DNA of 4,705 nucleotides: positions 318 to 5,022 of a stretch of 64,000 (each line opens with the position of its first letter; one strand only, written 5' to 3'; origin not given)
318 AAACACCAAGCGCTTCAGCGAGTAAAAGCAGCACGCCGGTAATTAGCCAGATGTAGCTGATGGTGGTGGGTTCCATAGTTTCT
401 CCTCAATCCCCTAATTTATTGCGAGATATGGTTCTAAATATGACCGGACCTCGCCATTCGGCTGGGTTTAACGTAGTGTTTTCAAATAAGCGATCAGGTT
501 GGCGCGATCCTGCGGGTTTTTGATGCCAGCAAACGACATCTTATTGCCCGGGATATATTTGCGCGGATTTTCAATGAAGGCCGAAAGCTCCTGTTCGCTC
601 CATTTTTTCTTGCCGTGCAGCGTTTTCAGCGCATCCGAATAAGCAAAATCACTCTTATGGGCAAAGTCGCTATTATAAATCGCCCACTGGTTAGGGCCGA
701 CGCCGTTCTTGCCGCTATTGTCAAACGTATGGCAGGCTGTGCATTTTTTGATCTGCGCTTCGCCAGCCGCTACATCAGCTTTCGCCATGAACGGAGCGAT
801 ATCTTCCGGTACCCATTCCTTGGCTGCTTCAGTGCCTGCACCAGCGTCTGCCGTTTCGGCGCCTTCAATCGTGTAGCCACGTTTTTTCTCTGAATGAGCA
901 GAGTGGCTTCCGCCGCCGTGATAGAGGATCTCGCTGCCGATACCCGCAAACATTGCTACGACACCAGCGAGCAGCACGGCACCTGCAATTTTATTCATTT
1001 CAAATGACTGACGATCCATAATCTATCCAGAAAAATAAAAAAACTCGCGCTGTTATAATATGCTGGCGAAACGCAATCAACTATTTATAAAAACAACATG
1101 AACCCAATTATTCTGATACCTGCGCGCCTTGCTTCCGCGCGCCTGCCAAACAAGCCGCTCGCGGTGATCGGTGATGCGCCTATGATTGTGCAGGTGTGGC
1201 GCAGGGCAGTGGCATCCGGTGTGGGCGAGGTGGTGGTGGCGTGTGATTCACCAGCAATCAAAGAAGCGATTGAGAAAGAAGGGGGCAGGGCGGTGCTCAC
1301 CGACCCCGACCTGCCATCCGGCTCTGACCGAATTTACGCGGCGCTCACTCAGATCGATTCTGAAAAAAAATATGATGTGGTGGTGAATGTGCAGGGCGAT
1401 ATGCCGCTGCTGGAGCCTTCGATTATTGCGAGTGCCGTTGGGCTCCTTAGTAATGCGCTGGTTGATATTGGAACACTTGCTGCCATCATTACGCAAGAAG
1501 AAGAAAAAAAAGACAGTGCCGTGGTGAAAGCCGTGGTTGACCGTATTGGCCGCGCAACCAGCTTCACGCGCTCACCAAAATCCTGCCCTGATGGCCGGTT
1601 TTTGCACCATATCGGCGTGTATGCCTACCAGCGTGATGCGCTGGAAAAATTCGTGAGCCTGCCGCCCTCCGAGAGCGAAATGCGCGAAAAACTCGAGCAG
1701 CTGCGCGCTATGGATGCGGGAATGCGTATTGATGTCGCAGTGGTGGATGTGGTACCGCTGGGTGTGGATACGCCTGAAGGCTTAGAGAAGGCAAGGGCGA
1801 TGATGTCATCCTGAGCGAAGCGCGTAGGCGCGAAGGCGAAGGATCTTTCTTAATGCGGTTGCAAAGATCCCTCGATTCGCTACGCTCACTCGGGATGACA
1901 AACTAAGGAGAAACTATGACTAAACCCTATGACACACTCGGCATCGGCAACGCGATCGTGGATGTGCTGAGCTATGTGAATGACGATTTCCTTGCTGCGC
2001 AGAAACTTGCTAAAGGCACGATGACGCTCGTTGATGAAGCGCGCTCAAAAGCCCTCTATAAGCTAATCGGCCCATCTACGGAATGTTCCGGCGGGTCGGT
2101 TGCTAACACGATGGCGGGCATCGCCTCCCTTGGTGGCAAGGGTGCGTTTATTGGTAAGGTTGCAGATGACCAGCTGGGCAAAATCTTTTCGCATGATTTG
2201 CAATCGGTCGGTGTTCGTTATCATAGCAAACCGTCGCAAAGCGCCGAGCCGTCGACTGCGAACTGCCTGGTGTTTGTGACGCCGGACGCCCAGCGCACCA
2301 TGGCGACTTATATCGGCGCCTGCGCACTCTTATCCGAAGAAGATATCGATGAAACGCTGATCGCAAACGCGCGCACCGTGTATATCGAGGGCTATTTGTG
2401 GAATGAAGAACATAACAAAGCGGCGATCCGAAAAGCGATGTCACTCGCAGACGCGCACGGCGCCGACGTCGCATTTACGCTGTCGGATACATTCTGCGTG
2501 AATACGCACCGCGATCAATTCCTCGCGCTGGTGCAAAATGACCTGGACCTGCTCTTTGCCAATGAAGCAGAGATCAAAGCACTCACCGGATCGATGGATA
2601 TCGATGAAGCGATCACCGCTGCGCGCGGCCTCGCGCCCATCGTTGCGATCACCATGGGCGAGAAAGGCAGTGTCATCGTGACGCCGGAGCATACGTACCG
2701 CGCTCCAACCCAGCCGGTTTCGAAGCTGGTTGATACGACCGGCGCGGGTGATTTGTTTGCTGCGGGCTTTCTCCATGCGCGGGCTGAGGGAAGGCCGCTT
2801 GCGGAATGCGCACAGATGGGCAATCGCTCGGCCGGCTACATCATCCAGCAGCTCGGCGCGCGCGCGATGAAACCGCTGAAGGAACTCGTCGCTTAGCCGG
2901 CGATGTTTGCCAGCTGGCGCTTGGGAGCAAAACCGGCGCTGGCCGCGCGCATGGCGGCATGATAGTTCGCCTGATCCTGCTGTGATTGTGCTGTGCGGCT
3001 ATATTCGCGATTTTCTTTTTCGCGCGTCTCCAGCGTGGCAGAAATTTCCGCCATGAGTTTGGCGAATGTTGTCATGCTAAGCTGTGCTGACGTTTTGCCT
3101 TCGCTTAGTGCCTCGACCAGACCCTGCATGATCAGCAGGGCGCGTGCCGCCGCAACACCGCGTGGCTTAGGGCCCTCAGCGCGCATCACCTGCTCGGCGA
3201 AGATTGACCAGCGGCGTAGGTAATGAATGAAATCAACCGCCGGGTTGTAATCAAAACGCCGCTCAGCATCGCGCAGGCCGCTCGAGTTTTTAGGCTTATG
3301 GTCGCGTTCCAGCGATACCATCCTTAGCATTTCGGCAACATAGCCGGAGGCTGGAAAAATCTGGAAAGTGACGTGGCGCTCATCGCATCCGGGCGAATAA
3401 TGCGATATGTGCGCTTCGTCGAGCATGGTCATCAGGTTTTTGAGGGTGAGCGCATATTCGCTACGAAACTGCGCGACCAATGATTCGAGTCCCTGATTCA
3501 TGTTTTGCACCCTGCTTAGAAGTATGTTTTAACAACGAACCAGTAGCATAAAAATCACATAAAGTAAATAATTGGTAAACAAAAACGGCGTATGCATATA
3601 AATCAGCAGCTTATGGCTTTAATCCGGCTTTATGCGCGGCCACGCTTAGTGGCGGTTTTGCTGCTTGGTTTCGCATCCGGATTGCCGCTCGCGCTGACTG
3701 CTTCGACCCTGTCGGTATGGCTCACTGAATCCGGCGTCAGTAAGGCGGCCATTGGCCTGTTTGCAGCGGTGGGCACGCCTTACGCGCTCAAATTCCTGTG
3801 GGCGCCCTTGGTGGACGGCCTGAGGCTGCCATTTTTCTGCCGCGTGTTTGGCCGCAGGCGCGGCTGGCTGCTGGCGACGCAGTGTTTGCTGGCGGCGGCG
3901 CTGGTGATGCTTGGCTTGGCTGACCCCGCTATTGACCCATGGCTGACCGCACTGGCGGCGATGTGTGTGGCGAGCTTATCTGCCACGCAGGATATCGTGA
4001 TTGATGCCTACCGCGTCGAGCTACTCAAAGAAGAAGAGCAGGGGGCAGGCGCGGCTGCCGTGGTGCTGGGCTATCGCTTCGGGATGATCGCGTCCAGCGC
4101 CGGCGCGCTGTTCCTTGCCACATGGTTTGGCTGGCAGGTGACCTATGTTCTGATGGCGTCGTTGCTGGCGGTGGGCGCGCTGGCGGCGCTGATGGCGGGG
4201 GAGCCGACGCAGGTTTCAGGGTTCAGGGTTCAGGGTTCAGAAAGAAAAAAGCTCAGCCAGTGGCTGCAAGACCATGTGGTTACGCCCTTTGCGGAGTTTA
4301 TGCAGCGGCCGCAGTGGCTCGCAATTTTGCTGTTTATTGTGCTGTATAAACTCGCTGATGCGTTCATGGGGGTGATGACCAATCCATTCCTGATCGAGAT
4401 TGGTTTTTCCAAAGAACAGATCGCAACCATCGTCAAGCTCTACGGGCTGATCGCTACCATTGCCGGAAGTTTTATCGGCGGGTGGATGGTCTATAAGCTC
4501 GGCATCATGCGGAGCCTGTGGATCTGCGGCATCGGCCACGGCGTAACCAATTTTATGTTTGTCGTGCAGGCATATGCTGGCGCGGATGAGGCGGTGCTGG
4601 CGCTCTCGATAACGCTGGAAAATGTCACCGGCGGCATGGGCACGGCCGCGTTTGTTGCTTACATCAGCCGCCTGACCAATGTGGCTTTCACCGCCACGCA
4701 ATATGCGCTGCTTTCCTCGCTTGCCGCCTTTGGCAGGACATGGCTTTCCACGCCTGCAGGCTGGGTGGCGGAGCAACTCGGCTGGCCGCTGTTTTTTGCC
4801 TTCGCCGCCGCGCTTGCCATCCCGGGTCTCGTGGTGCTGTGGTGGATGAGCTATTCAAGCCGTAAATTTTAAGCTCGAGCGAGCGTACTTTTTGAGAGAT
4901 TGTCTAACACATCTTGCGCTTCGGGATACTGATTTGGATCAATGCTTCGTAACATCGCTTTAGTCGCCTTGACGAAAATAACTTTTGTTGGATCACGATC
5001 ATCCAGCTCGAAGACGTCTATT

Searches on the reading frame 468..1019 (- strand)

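Call 94: search_protein_families(library=pfam, max_evalue=0.0001, proteins=[window:468-1019:-])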
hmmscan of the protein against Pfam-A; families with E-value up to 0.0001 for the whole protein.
window:468-1019:- (183 aa): 1 family
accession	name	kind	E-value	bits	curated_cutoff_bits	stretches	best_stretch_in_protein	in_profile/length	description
PF00034.26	Cytochrom_C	-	1.1e-07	33.5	21.3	1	84-182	2-89/90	Cytochrome c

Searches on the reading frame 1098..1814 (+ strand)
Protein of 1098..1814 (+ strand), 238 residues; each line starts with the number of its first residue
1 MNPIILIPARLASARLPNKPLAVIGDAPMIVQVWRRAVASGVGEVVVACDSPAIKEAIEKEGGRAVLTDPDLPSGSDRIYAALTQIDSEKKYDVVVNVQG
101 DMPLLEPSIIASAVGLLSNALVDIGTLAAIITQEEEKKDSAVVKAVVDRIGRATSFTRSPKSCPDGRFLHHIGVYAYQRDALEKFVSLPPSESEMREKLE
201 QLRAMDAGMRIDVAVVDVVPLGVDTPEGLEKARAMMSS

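Call 94: search_protein_families(library=pfam, max_evalue=0.0001, proteins=[window:1098-1814:+])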
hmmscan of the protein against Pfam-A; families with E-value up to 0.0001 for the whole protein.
window:1098-1814:+ (238 aa): 2 families
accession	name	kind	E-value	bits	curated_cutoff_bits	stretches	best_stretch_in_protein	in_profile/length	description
PF02348.25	CTP_transf_3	-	6.8e-42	144.1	22.6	1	4-211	1-217/217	Cytidylyltransferase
PF12804.13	NTP_transf_3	-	4e-10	40.6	27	1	18-118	15-112/160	MobA-like NTP transferase domain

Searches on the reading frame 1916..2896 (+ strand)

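Call 94: search_protein_families(library=pfam, max_evalue=0.0001, proteins=[window:1916-2896:+])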
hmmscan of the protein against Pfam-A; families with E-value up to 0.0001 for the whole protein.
window:1916-2896:+ (326 aa): 1 family
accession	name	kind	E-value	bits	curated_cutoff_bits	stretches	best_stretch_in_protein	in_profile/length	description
PF00294.29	PfkB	-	3.2e-50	171.6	25.8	1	58-319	35-299/302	pfkB family carbohydrate kinase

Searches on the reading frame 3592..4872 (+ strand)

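Call 94: search_protein_families(library=pfam, max_evalue=0.0001, proteins=[window:3592-4872:+])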
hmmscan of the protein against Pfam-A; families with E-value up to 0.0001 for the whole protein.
window:3592-4872:+ (426 aa): 2 families
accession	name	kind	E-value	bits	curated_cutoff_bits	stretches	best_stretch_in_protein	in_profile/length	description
PF07690.21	MFS_1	-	1.5e-23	83.8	33.4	2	23-325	2-287/347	Major Facilitator Superfamily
PF13000.13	Acatn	-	3e-15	56.2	23.7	1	23-109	6-90/546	Acetyl-coenzyme A transporter 1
